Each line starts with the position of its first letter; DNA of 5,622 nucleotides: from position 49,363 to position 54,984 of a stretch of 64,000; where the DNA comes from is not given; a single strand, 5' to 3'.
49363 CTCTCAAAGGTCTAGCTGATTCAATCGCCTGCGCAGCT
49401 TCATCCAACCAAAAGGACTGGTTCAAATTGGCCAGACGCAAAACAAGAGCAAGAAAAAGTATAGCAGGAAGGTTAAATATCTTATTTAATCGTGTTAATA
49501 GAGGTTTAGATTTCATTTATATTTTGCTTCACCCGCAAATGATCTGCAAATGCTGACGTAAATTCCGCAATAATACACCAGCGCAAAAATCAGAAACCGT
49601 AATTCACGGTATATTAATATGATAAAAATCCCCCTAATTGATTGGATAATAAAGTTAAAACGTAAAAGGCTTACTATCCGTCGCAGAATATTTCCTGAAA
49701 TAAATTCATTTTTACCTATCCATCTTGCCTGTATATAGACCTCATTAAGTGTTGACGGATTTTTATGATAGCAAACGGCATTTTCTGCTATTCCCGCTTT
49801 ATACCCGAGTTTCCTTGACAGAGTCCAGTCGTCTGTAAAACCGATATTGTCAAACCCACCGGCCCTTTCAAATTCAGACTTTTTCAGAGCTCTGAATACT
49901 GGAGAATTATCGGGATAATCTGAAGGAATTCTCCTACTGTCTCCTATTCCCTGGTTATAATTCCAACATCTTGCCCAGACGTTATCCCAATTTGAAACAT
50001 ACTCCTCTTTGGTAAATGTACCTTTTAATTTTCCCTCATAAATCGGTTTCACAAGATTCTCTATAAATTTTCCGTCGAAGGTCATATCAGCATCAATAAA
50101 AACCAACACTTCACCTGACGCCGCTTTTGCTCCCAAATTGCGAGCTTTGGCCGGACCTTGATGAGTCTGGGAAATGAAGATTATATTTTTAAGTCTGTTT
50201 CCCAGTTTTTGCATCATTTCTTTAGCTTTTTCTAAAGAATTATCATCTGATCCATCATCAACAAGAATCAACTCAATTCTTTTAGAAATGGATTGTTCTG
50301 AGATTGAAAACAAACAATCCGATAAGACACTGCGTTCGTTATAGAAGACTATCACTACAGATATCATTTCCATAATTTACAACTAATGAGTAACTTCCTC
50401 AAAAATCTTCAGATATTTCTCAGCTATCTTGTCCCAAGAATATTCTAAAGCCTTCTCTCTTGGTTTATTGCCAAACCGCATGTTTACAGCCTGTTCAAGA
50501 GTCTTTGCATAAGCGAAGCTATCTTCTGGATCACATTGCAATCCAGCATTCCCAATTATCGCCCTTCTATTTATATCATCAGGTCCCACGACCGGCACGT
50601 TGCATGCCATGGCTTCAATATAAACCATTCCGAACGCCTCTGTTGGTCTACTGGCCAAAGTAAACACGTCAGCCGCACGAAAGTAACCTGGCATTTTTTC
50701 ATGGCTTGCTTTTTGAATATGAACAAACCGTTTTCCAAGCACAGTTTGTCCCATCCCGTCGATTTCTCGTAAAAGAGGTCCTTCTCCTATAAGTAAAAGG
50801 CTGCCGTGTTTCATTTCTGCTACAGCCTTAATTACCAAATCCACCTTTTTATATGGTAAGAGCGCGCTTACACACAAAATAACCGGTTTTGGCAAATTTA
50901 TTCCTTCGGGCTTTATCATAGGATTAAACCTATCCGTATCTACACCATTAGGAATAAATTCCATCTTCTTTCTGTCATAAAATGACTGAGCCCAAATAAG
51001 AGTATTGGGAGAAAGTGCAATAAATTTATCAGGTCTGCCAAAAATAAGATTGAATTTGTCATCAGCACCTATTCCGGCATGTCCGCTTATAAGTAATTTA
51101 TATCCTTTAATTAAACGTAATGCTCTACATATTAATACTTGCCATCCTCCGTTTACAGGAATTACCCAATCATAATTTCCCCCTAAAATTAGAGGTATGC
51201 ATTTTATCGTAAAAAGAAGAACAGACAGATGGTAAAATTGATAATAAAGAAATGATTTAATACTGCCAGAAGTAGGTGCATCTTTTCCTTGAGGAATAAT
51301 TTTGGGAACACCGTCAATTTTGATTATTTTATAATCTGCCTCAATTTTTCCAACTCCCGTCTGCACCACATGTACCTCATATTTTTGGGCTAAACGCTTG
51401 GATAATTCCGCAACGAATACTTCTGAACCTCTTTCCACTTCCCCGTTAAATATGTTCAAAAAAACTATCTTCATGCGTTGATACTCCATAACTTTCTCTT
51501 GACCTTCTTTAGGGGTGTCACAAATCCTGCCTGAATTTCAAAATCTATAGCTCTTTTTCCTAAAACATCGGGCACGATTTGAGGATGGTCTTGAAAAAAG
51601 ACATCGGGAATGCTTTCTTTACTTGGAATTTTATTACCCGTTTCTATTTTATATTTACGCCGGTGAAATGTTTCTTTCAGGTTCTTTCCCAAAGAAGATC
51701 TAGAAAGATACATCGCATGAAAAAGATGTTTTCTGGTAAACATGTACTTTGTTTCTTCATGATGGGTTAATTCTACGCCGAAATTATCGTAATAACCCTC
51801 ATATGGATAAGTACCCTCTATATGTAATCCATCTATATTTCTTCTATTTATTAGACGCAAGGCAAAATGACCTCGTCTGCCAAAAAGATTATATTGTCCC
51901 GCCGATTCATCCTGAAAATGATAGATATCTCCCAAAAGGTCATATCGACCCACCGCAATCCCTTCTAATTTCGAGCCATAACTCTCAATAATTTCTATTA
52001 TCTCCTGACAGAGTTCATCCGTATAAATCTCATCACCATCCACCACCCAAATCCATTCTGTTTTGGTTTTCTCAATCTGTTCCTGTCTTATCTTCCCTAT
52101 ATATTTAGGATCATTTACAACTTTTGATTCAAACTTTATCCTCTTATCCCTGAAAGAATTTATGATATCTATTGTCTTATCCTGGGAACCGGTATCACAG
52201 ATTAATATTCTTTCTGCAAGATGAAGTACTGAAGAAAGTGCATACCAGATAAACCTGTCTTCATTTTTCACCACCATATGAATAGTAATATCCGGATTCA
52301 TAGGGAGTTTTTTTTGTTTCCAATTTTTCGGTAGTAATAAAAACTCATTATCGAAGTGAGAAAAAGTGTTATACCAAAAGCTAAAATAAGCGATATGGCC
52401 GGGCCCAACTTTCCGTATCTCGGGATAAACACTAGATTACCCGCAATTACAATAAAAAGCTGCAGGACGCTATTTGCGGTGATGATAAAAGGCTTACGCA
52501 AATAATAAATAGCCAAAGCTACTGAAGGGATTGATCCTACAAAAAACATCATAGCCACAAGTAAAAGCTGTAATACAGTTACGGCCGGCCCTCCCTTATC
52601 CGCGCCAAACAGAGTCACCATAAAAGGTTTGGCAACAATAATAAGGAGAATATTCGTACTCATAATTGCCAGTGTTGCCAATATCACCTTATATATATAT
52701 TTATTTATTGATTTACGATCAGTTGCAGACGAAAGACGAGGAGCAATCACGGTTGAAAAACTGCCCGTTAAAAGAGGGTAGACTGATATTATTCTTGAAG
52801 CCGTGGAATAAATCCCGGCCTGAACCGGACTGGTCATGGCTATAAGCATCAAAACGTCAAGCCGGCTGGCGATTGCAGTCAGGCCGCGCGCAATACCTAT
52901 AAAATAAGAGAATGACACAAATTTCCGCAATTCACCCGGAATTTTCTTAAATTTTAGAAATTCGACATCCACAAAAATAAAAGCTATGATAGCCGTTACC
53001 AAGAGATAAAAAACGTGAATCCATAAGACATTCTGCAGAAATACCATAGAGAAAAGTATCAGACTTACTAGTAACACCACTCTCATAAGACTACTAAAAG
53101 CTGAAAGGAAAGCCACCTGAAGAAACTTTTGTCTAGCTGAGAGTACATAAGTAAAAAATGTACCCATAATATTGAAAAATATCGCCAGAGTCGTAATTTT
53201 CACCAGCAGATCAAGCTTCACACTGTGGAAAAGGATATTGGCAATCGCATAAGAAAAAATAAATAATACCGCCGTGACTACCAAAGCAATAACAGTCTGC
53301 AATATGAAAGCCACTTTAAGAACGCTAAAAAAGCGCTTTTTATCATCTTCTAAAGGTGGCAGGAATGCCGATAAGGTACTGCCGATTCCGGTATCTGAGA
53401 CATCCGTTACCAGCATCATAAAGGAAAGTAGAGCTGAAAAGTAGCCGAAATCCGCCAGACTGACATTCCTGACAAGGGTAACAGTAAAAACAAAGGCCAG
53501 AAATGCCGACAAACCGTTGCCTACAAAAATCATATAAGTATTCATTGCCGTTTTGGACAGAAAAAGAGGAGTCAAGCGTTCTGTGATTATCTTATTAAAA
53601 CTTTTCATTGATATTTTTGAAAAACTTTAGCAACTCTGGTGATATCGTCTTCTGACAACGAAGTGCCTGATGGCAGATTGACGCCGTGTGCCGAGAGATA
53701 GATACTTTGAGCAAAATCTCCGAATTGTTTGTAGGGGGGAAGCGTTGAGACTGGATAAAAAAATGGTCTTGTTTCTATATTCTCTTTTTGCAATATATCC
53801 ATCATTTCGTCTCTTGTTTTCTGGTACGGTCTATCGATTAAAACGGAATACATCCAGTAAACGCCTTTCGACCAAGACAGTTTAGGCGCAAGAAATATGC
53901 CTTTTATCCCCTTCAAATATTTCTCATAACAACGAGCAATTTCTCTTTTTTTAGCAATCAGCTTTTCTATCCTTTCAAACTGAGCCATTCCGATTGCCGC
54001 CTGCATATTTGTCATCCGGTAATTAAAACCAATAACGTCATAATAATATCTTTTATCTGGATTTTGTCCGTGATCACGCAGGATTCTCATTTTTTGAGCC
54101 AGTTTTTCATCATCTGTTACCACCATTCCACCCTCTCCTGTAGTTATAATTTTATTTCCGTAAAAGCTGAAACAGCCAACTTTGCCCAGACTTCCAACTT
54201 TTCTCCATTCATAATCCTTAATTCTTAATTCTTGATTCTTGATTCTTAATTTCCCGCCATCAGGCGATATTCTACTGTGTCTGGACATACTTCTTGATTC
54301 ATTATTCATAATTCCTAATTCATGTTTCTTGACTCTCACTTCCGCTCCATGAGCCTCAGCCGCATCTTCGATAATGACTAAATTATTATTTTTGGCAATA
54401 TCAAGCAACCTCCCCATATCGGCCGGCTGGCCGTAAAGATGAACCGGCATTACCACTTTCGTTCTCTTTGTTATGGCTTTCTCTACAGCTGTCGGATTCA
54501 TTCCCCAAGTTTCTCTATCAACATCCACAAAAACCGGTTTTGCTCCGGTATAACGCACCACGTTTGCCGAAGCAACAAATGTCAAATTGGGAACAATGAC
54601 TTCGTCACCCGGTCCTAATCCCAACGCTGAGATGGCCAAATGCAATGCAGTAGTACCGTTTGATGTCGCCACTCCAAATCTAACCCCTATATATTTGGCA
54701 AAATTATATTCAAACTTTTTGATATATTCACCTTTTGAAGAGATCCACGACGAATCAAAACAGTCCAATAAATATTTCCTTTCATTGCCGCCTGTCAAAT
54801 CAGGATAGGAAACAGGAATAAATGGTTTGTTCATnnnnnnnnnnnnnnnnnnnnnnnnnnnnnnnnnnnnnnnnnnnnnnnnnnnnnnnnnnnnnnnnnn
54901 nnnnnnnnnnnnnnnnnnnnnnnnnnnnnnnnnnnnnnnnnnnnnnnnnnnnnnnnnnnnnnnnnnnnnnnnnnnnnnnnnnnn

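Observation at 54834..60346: Three consecutive, mutually overlapping GT-C-like membrane protein genes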

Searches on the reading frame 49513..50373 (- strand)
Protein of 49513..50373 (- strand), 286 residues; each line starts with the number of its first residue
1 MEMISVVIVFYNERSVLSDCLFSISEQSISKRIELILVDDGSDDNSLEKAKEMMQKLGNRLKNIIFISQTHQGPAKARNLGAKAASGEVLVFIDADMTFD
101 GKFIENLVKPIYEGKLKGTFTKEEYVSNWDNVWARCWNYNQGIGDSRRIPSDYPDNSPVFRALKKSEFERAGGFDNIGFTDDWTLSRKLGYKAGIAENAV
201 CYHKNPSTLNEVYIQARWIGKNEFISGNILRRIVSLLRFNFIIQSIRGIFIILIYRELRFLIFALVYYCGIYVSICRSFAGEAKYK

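Call 8: search_protein_families(library=pfam, proteins=[window:49513-50373:-], max_evalue=0.01)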
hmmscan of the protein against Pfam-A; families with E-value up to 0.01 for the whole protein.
window:49513-50373:- (286 aa): 3 families
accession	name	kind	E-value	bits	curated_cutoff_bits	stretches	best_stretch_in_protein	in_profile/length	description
PF00535.33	Glycos_transf_2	-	2.7e-30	105.9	23.3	1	5-168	1-164/168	Glycosyl transferase family 2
PF13641.12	Glyco_tranf_2_3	-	3.9e-12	47.1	27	1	4-218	3-227/230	Glycosyltransferase like family 2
PF10111.15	Glyco_tranf_2_2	-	2.5e-11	44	27.3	1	5-108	1-103/276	Glycosyltransferase like family 2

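Call 67: search_protein_families(library=ncbifam, proteins=[window:49513-50373:-], max_evalue=0.001)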
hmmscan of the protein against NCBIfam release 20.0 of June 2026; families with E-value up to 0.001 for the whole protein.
window:49513-50373:- (286 aa): 21 families
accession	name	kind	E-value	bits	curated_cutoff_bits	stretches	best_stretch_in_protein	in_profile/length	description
NF041875.1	EPS_EpsD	equivalog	4.4e-20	72.3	370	1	4-106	1-99/325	exopolysaccharide biosynthesis glycosyltransferase EpsD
NF007482.0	PRK10073.1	equivalog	1.4e-19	70.3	423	1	3-113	7-112/334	glycosyltransferase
TIGR03937.1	PgaC_IcaA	equivalog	1.4e-18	67.1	422.3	1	2-219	45-267/407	poly-beta-1,6-N-acetyl-D-glucosamine synthase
TIGR04283.1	glyco_like_mftF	equivalog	1.5e-16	60.7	182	1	4-190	1-170/221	TIGR04283 family arsenosugar biosynthesis glycosyltransferase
TIGR03965.1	mycofact_glyco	equivalog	7.1e-14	51.5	280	1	3-110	75-178/467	mycofactocin biosynthesis glycosyltransferase MftF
NF047683.1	TeichurnBiosyTuaG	equivalog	9.9e-13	48.3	400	1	2-128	6-128/252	teichuronic acid biosynthesis protein TuaG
TIGR03111.1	glyc2_xrt_Gpos1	hypoth_equivalog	2.3e-12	46.5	363.95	1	3-218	50-282/439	TIGR03111 family XrtG-associated glycosyltransferase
NF041394.1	GtaseAglG_Halo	equivalog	3.3e-12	46.3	440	1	4-113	3-108/304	glucosyl-dolichyl phosphate glucuronosyltransferase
NF050050.1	ProtGlycPglI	equivalog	8.2e-12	45.1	500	1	2-114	2-111/306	GalNAc(5)-diNAcBac-PP-undecaprenol beta-1,3-glucosyltransferase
TIGR04242.1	nodulat_NodC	equivalog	1.1e-10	41.1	550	1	4-116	50-161/395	chitooligosaccharide synthase NodC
NF047588.1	GlcsyltransPgfSStrep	equivalog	4e-10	39.4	500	1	4-114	3-113/308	glycosyltransferase PgfS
NF007986.1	PRK10714.1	equivalog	1.8e-09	37.1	529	1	2-114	6-118/316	undecaprenyl-phosphate 4-deoxy-4-formamido-L-arabinose transferase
NF010496.0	PRK13915.1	equivalog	2e-09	37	262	1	3-113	32-144/307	glucosyl-3-phosphoglycerate synthase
NF038302.1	EPS_HpsE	equivalog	5.8e-09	35.4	300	1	4-106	3-106/307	hormogonium polysaccharide biosynthesis glycosyltransferase HpsE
NF038299.1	EPS_HpsN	equivalog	9.9e-09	34.6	425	1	3-109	2-104/317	hormogonium polysaccharide biosynthesis glycosyltransferase HpsN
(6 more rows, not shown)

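Call 68: search_solved_structures(query=window:49513-50373:-, max_evalue=0.001)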
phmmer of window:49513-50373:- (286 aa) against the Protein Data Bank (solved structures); distinct sequences matched with E-value up to 0.001: 38.
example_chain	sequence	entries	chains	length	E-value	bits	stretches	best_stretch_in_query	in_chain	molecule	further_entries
5hea_A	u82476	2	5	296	3.8e-14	55.7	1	2-112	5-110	Putative glycosyltransferase (GalT1)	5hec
2z87_A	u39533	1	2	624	1.2e-10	44.3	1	3-106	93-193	Chondroitin synthase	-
2z86_A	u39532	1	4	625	1.2e-10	44.3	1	3-106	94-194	Chondroitin synthase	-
5mlz_A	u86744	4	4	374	3.6e-09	39.4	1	4-129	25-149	Dolichol monophosphate mannose synthase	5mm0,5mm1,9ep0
5tze_C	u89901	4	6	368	1.1e-08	37.8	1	4-101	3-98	Glycosyl transferase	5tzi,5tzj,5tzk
5tz8_A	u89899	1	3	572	2.2e-08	36.9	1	4-100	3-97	Glycosyl transferase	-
6pxu_A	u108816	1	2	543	2.8e-08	36.5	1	4-114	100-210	Polypeptide N-acetylgalactosaminyltransferase 12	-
9hwj_A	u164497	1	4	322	6.9e-08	35.2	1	3-120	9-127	Undecaprenyl-phosphate 4-deoxy-4-formamido-L-arabinose transferase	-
6p61_A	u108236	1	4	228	2.5e-07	33.4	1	4-107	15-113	Glycosyltransferase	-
6iwq_A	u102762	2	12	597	2.6e-07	33.3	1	5-114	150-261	N-acetylgalactosaminyltransferase 7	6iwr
9bhc_C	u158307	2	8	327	3.6e-07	32.9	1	3-114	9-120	Undecaprenyl-phosphate 4-deoxy-4-formamido-L-arabinose transferase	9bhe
6yv7_B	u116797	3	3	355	4.1e-07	32.7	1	4-206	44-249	Glycosyl transferase, family 2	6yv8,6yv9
6yv7_A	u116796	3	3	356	4.2e-07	32.7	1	4-206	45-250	Glycosyl transferase, family 2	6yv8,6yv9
8vxh_A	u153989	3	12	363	4.5e-07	32.6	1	3-114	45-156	Undecaprenyl-phosphate 4-deoxy-4-formamido-L-arabinose transferase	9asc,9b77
3l7j_A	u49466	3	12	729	6.2e-07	32.1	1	2-97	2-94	Teichoic acid biosynthesis protein F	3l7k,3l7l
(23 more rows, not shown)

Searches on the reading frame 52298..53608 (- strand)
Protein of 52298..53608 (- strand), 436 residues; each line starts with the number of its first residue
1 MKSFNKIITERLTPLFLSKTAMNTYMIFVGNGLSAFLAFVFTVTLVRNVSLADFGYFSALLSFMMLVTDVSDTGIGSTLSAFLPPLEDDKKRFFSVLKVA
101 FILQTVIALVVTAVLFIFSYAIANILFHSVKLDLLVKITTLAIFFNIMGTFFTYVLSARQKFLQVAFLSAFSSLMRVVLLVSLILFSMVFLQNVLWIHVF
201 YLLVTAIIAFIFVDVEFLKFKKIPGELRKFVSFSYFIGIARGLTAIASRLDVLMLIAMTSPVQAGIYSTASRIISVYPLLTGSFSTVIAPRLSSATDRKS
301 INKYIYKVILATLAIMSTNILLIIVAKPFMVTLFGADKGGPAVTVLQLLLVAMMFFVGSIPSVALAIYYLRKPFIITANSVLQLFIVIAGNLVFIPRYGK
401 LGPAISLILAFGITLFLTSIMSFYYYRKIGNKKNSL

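Call 8: search_protein_families(library=pfam, proteins=[window:52298-53608:-], max_evalue=0.01)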
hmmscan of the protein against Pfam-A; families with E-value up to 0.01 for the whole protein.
window:52298-53608:- (436 aa): 1 family
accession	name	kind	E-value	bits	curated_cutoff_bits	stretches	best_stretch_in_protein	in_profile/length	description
PF01943.22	Polysacc_synt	-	2.1e-23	83.6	28.2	1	23-294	4-272/274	Polysaccharide biosynthesis protein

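Call 67: search_protein_families(library=ncbifam, proteins=[window:52298-53608:-], max_evalue=0.001)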
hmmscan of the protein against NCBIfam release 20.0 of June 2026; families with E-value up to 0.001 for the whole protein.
window:52298-53608:- (436 aa): 3 families
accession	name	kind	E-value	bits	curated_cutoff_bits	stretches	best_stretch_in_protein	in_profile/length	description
NF007773.0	PRK10459.1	equivalog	6.8e-10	38.5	273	1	37-407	24-387/492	MOP flippase family protein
NF047674.1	TeichurnBiosyTuaB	equivalog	9.8e-07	28.2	580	1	42-354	30-336/469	teichuronic acid biosynthesis protein TuaB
TIGR02900.1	spore_V_B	equivalog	3.6e-06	26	372.3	1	23-223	4-207/488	stage V sporulation protein B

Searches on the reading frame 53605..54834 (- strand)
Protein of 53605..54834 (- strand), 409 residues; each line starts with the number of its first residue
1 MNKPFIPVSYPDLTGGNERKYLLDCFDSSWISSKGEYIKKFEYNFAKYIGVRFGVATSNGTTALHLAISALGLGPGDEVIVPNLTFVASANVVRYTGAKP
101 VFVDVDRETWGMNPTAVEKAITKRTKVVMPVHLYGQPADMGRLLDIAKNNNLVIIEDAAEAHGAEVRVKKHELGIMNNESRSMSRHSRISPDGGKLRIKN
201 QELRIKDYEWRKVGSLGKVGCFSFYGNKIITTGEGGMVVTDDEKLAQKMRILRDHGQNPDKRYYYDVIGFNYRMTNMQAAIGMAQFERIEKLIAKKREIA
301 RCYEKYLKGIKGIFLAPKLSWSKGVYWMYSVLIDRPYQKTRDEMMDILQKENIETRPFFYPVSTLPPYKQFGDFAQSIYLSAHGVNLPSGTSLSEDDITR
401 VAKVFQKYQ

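Call 8: search_protein_families(library=pfam, proteins=[window:53605-54834:-], max_evalue=0.01)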
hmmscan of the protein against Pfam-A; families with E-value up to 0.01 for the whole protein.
window:53605-54834:- (409 aa): 4 families
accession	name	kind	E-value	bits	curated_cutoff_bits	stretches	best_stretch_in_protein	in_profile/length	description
PF01041.23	DegT_DnrJ_EryC1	-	2.8e-121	405.6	19.8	1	17-404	6-358/360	DegT/DnrJ/EryC1/StrS aminotransferase family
PF00155.27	Aminotran_1_2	-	6.5e-12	45.7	19.7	1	36-129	42-151/361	Aminotransferase class I and II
PF01053.26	Cys_Met_Meta_PP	-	1.9e-05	23.9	27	1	40-162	56-178/381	Cys/Met metabolism PLP-dependent enzyme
PF01212.27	Beta_elim_lyase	-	0.006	16.4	27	0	39-126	35-123/288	Beta-eliminating lyase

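Call 67: search_protein_families(library=ncbifam, proteins=[window:53605-54834:-], max_evalue=0.001)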
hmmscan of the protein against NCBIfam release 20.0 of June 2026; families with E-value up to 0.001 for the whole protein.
window:53605-54834:- (409 aa): 28 families (the best 25 are shown)
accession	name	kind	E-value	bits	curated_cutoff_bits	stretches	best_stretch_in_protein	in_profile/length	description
TIGR04181.1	NHT_00031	hypoth_equivalog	4.5e-110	367.9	420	2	6-175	1-183/359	LegC family aminotransferase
TIGR03588.1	PseC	equivalog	2.4e-82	276.9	423.5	2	28-174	23-170/380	UDP-4-amino-4,6-dideoxy-N-acetyl-beta-L-altrosamine transaminase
TIGR04427.1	PLP_DesI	equivalog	3e-66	224.1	650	2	25-167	41-181/390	dTDP-4-dehydro-6-deoxyglucose aminotransferase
NF008658.2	PRK11658.1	equivalog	1.7e-64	217.9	631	2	4-169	3-166/379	UDP-4-amino-4-deoxy-L-arabinose aminotransferase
NF008687.0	PRK11706.1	equivalog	1.3e-61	208.4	375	2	7-177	3-170/375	dTDP-4-amino-4,6-dideoxygalactose transaminase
NF011936.0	PRK15407.1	equivalog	5e-53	180.4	423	2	17-257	47-252/440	lipopolysaccharide biosynthesis protein RfbH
TIGR02379.1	ECA_wecE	subfamily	2e-51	174.9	434.85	2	5-178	1-171/376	dTDP-4-amino-4,6-dideoxy-D-glucose transaminase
NF005816.0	PRK07682.1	equivalog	4.9e-10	38.6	620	1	56-157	95-202/390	aminotransferase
NF041364.1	GntC_guanitoxin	equivalog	7.6e-10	38.2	415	1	59-157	68-173/356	guanitoxin biosynthesis PLP-dependent (S)-gamma-hydroxy-L-arginine cyclodehydratase GntC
NF009079.0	PRK12414.1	subfamily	1.2e-09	37.7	481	1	59-162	98-206/384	methionine aminotransferase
NF005817.0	PRK07683.1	equivalog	1.3e-09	37.2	575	1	55-130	93-170/387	aminotransferase A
NF006488.0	PRK08912.1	equivalog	1.5e-08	34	498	1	55-129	91-164/387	aminotransferase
NF004770.0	PRK06108.1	subfamily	1.2e-07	30.9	422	1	55-155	100-207/396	pyridoxal phosphate-dependent aminotransferase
NF006569.0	PRK09082.1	subfamily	3.7e-07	29.6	420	1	56-159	96-204/386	methionine aminotransferase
NF004975.0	PRK06348.1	equivalog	7.3e-07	28.5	549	1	39-157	81-201/384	pyridoxal phosphate-dependent aminotransferase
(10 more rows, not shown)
